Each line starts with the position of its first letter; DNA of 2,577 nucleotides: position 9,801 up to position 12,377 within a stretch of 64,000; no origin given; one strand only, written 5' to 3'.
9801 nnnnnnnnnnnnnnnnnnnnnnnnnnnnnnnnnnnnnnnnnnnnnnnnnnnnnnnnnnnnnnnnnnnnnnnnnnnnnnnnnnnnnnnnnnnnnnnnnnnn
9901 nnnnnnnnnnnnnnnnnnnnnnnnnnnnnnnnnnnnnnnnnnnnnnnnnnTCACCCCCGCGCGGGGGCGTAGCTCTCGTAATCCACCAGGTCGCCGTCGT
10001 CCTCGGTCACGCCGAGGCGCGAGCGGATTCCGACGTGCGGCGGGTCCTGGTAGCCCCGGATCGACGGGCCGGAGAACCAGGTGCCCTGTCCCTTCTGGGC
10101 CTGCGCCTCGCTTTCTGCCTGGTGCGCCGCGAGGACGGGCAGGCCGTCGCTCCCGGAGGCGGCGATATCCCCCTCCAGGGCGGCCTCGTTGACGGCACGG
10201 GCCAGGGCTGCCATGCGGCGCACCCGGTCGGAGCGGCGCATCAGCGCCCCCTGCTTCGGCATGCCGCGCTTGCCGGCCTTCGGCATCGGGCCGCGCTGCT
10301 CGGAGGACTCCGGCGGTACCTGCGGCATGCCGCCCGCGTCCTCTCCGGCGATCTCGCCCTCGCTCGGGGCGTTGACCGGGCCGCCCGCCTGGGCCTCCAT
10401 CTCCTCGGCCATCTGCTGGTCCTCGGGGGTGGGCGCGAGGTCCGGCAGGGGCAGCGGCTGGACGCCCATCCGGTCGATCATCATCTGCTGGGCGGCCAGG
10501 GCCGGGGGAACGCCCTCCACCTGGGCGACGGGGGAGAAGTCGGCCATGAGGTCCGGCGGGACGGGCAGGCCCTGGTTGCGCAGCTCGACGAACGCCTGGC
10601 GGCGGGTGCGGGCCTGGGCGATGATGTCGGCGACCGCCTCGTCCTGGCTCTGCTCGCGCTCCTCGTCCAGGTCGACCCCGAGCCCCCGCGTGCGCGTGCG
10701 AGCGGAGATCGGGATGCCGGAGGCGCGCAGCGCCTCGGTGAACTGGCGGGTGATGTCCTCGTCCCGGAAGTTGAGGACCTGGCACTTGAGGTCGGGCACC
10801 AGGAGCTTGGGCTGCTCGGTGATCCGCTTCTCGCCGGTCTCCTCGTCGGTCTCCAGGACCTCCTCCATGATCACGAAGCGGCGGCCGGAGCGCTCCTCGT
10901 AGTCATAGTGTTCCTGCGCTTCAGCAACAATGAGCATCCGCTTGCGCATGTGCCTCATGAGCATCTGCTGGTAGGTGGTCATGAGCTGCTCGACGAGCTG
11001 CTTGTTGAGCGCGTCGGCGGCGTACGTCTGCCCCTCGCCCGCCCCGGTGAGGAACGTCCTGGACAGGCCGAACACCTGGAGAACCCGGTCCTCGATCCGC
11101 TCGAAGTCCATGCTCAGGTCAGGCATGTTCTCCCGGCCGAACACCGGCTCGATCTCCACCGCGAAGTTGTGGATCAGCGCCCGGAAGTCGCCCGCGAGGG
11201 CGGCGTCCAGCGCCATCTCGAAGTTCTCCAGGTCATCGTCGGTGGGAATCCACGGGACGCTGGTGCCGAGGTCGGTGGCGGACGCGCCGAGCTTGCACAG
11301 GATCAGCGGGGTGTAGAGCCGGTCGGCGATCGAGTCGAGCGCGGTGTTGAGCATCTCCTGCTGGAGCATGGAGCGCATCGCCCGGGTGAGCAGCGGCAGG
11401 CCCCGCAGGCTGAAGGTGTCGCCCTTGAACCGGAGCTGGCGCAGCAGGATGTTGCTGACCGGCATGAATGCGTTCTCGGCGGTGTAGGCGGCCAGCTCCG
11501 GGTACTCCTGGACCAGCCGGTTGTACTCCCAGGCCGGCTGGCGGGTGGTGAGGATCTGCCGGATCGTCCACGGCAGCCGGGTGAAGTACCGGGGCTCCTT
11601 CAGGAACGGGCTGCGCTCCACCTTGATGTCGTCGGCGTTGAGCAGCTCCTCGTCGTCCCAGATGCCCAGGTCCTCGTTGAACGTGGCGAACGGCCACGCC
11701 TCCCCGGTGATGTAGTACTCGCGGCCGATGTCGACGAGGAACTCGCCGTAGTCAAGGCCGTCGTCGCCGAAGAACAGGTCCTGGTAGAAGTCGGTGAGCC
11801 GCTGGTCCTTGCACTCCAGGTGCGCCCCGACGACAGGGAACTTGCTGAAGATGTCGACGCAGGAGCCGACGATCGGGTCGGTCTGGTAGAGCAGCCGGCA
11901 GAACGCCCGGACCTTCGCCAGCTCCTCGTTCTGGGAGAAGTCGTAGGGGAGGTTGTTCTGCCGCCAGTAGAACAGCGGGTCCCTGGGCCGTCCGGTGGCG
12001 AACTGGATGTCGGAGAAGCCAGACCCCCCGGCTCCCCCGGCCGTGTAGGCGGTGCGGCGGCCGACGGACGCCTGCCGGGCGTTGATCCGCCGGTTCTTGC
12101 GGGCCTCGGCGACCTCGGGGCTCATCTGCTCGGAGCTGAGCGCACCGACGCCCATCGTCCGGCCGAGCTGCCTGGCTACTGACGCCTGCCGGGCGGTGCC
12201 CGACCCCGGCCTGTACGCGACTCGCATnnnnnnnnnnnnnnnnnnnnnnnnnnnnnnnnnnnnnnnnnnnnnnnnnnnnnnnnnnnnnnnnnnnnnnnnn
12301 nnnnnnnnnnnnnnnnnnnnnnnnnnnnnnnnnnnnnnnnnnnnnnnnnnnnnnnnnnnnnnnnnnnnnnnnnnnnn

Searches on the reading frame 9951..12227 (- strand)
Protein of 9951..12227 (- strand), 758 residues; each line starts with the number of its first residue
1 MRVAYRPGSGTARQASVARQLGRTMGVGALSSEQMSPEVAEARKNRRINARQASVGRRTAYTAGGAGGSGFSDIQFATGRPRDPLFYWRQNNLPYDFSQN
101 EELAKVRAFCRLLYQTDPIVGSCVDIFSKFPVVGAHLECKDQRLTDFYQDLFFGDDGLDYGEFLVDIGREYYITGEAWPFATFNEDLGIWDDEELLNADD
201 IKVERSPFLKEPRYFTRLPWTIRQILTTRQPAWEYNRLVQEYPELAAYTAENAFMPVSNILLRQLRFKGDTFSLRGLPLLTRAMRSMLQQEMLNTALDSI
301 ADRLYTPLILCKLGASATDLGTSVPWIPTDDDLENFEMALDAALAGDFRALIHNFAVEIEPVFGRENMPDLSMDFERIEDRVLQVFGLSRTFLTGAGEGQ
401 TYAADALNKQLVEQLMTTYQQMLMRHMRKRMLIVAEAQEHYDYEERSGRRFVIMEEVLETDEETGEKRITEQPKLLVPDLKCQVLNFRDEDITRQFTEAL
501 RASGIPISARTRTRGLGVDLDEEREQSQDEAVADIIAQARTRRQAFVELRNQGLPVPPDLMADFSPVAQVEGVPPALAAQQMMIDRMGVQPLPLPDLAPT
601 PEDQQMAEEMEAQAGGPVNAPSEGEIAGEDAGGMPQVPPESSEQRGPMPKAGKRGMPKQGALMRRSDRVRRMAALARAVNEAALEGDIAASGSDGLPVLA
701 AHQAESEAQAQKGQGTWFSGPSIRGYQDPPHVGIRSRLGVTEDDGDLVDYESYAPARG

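Call 9: search_protein_families(library=pfam, proteins=[window:9951-12227:-], max_evalue=0.001)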
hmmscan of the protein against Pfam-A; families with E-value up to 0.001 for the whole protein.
window:9951-12227:- (758 aa): 0 families

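Call 10: search_protein_families(library=phrogs, proteins=[window:9951-12227:-], max_evalue=0.001)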
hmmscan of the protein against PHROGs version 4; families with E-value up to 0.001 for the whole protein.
window:9951-12227:- (758 aa): 3 families
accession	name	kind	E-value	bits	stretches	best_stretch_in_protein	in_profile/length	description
phrog_2833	-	head and packaging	1.1e-143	481.3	2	230-660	254-675/874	portal protein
phrog_16240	-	head and packaging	5e-28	99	1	39-544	37-522/643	portal protein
phrog_2739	-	head and packaging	0.00018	21.3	1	267-435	231-391/501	portal protein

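Call 13: search_dna_similar(query=window:9951-12227:-, collection=phages, mode=protein, max_rows=25)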
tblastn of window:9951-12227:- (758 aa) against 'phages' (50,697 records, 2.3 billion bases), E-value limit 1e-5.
Records with a match: 228; places in all: 228; records where one place covers at least 80% of the query: 0.
Best place of each record, by identity: <60% 228.
By first word of the organism name: Mycobacterium 210; Gordonia 9; Rhodococcus 4; Bacillus 2; Mycolicibacterium 1; Eggerthella 1; Virus 1.
By host as written in the record: Mycobacterium smegmatis mc2 155 160; Mycobacterium smegmatis mc#155 26; Mycobacterium sp. 7; Gordonia terrae 3612 6; - 5; Mycobacterium smegmatis mc2155 4; Gordonia terrae CAG3 3; Mycobacterium smegmatius mc2 155 3; and 9 more.
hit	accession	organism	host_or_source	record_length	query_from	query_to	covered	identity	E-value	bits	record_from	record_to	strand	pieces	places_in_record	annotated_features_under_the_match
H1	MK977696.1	Gordonia phage SCentae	Gordonia terrae 3612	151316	5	560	73%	35.0%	3e-92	322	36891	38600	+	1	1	87: portal protein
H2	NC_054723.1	Gordonia phage Pupper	Gordonia terrae 3612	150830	5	560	73%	35.0%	3e-92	322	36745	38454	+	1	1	88: portal protein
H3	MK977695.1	Gordonia phage Pupper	Gordonia terrae 3612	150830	5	560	73%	35.0%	3e-92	322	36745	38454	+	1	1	88: portal protein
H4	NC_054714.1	Mycobacterium phage Phabba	Mycobacterium smegmatis mc2 155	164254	72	570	66%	37.5%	1e-96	335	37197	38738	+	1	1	portal protein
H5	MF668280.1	Mycobacterium phage Phabba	Mycobacterium smegmatis mc2 155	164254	72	570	66%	37.5%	1e-96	335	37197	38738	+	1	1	portal protein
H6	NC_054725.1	Gordonia phage Skog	Gordonia terrae 3612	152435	72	587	68%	36.3%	2e-92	323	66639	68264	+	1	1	152: portal protein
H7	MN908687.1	Gordonia phage Skog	Gordonia terrae 3612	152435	72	587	68%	36.3%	2e-92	323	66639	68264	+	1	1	152: portal protein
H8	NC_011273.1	Mycobacterium phage Myrna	Mycobacterium smegmatis str. MC2 155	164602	72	570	66%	37.3%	3e-97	337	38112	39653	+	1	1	89: portal protein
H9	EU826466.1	Mycobacterium phage Myrna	Mycobacterium sp.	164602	72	570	66%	37.3%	3e-97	337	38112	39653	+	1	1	89: hypothetical protein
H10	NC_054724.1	Rhodococcus phage Finch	Rhodococcus erythropolis RIA 643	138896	73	573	66%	37.0%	3e-97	337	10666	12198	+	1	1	15: portal protein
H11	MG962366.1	Rhodococcus phage Finch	Rhodococcus erythropolis RIA 643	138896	73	573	66%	37.0%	3e-97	337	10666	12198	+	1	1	15: portal protein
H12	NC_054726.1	Gordonia phage Stormageddon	Gordonia terrae CAG3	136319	72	571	66%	37.0%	2e-92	323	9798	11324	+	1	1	11: portal protein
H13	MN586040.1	Gordonia phage Stormageddon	Gordonia terrae CAG3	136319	72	571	66%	37.0%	2e-92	323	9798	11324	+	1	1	11: portal protein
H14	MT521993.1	Gordonia phage RedWattleHog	Gordonia terrae 3612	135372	72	571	66%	37.0%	3e-92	322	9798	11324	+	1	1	11: portal protein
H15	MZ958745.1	Mycobacterium phage Pinkcreek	Mycobacterium smegmatis ATCC 607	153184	72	560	65%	37.7%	2e-92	323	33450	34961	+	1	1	81: portal protein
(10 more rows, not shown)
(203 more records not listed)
